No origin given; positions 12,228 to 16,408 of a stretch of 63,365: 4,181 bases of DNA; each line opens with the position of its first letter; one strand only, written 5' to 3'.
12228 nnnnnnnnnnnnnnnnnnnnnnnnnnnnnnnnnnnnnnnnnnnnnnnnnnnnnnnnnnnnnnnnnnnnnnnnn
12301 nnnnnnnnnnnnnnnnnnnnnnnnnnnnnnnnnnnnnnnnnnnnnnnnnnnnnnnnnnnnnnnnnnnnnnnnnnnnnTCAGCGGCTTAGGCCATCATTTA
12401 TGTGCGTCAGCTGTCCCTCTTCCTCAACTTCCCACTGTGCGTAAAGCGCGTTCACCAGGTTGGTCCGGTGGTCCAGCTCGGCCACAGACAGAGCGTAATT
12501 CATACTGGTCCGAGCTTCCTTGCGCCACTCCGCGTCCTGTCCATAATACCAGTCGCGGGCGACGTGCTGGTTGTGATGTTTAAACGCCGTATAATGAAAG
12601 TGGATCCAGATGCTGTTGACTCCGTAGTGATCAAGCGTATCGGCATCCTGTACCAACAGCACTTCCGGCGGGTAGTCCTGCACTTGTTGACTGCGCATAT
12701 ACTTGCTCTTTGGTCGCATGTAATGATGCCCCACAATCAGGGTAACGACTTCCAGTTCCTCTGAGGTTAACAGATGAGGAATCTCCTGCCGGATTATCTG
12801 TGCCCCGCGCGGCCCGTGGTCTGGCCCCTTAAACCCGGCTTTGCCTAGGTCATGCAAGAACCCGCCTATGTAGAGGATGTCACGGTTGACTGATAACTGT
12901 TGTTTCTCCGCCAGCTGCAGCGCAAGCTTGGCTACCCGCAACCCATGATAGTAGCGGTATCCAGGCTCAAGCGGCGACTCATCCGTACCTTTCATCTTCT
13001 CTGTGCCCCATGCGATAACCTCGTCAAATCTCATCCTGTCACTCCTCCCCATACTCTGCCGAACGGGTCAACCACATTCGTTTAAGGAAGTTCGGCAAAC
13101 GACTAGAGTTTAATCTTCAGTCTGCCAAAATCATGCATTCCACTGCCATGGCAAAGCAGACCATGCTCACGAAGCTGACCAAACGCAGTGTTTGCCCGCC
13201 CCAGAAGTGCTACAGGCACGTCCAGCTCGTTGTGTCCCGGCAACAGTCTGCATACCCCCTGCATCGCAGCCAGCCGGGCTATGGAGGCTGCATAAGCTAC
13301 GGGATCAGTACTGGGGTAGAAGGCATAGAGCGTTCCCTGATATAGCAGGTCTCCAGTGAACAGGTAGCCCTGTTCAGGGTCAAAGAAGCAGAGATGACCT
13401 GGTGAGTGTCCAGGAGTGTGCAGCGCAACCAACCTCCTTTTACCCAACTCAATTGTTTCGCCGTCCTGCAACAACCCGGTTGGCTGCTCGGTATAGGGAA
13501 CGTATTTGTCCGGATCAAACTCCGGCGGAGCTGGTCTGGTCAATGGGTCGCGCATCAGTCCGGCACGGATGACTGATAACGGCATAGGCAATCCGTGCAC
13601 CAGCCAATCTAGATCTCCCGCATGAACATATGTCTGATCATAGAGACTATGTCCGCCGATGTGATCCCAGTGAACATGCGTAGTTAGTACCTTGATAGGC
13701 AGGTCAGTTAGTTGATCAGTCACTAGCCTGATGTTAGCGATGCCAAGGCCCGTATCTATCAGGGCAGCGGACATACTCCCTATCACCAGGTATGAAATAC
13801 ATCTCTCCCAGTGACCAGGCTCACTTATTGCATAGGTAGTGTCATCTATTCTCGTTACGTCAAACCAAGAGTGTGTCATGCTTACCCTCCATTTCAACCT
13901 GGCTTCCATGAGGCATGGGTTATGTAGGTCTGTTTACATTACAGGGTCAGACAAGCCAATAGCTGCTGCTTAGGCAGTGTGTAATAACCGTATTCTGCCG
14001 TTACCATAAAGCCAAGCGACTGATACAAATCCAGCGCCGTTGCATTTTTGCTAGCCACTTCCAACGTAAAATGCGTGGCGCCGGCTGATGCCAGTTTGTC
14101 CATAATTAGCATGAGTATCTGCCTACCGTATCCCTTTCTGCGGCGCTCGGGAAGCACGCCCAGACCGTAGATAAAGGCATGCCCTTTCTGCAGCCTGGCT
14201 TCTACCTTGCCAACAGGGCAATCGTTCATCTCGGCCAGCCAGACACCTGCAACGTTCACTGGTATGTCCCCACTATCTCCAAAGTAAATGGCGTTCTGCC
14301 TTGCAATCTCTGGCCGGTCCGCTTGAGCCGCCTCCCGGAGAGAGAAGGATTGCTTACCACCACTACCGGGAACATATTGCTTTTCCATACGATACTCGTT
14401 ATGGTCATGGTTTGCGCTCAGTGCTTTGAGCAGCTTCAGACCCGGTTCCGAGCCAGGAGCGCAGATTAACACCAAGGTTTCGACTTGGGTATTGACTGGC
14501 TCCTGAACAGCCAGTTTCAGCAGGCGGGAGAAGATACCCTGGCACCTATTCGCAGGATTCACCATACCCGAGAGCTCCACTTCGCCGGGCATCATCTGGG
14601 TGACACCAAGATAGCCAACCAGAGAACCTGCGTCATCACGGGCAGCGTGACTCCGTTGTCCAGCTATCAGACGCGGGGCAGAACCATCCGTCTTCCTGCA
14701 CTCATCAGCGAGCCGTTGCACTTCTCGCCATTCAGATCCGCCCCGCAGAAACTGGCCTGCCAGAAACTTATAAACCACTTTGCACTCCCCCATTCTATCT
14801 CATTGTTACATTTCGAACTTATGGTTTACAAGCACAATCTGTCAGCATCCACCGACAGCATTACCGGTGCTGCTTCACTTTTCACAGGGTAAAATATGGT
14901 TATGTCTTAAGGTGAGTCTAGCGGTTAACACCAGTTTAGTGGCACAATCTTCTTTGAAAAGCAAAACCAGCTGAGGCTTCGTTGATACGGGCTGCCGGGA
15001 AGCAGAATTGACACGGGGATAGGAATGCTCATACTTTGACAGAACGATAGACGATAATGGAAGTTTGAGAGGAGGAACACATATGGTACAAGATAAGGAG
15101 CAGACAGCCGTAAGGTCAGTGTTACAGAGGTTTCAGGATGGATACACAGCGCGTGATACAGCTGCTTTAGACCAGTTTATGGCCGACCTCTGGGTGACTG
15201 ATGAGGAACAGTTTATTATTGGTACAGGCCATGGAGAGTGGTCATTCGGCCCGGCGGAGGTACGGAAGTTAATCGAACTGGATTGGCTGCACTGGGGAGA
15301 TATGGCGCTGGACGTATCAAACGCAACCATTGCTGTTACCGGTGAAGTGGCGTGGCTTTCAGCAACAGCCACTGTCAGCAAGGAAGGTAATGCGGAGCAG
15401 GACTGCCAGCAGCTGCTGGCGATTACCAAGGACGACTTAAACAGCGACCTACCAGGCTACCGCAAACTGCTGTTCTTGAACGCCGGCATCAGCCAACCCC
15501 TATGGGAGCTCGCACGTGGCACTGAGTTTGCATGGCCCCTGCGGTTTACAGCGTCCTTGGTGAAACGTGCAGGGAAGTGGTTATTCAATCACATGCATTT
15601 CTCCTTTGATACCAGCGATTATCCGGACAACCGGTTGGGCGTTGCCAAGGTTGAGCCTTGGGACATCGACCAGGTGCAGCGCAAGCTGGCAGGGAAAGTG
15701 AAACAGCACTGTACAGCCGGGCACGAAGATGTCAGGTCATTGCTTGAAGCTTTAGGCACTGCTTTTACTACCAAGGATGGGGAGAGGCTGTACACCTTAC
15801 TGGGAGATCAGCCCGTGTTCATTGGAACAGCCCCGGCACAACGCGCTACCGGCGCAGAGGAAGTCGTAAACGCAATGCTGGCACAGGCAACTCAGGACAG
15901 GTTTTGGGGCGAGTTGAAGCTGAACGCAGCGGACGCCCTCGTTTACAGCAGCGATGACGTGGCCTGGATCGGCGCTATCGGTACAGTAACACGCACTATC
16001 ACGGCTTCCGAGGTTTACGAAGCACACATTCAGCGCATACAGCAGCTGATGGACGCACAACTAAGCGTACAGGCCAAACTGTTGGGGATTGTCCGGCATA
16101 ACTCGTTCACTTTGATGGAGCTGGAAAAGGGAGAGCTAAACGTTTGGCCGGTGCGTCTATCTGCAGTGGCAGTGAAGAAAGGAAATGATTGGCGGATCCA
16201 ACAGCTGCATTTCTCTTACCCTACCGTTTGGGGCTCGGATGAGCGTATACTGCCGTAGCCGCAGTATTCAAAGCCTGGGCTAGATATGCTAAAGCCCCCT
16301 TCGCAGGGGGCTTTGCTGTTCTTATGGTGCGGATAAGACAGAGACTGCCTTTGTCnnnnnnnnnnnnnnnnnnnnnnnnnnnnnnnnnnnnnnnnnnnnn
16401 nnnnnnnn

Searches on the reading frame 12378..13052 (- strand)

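Call 35: search_protein_families(library=pfam, proteins=[window:12378-13052:-], max_evalue=0.001)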
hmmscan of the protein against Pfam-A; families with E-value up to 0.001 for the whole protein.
window:12378-13052:- (224 aa): 1 family
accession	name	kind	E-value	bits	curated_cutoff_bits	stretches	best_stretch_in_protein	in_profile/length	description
PF01966.28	HD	-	5.1e-15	56.2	22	1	33-141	1-114/116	HD domain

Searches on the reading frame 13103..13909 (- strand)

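Call 35: search_protein_families(library=pfam, proteins=[window:13103-13909:-], max_evalue=0.001)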
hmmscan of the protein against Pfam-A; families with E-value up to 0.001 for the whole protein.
window:13103-13909:- (268 aa): 2 families
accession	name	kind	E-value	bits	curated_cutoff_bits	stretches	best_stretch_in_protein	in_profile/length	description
PF00753.33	Lactamase_B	-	2.8e-20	73.6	22.7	1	39-199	8-161/196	Metallo-beta-lactamase superfamily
PF19583.5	ODP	-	1.2e-05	25.7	27.2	1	145-189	91-137/194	ODP family beta lactamase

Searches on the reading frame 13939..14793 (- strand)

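Call 35: search_protein_families(library=pfam, proteins=[window:13939-14793:-], max_evalue=0.001)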
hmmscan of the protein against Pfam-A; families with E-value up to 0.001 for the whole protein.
window:13939-14793:- (284 aa): 5 families
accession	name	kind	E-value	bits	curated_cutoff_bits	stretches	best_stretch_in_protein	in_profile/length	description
PF00583.31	Acetyltransf_1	-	4.4e-21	75.8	20.7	1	183-262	34-116/116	Acetyltransferase (GNAT) family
PF13508.13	Acetyltransf_7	-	8.9e-15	55.3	27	1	183-263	4-83/84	Acetyltransferase (GNAT) domain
PF08445.16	FR47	-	1e-10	41.9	22.1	1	200-266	16-81/86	FR47-like protein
PF13673.13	Acetyltransf_10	-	1.7e-09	38.2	23.6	1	184-266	33-111/128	Acetyltransferase (GNAT) domain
PF13420.13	Acetyltransf_4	-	0.0001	22.8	24.3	0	217-266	88-138/155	Acetyltransferase (GNAT) domain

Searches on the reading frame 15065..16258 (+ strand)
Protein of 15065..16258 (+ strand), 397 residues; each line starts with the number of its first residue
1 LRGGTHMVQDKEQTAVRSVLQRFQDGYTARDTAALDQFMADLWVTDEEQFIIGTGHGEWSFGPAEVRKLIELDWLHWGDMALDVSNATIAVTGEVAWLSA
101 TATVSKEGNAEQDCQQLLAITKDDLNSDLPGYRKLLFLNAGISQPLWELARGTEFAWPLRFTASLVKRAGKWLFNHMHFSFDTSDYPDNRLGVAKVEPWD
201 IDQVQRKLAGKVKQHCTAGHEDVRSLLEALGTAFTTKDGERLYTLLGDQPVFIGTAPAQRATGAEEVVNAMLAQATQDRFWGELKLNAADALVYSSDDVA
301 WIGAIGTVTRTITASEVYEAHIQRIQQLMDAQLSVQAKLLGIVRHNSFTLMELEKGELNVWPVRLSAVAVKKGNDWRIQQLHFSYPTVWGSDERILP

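Call 35: search_protein_families(library=pfam, proteins=[window:15065-16258:+], max_evalue=0.001)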
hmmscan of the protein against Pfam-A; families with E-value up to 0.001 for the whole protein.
window:15065-16258:+ (397 aa): 2 families
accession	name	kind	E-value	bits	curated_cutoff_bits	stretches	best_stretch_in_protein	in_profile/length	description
PF13474.12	SnoaL_3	-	2.1e-23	83.4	22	2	16-111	1-90/121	SnoaL-like domain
PF14534.12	DUF4440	-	3.7e-08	34.2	25.2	0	223-311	1-82/107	Domain of unknown function (DUF4440)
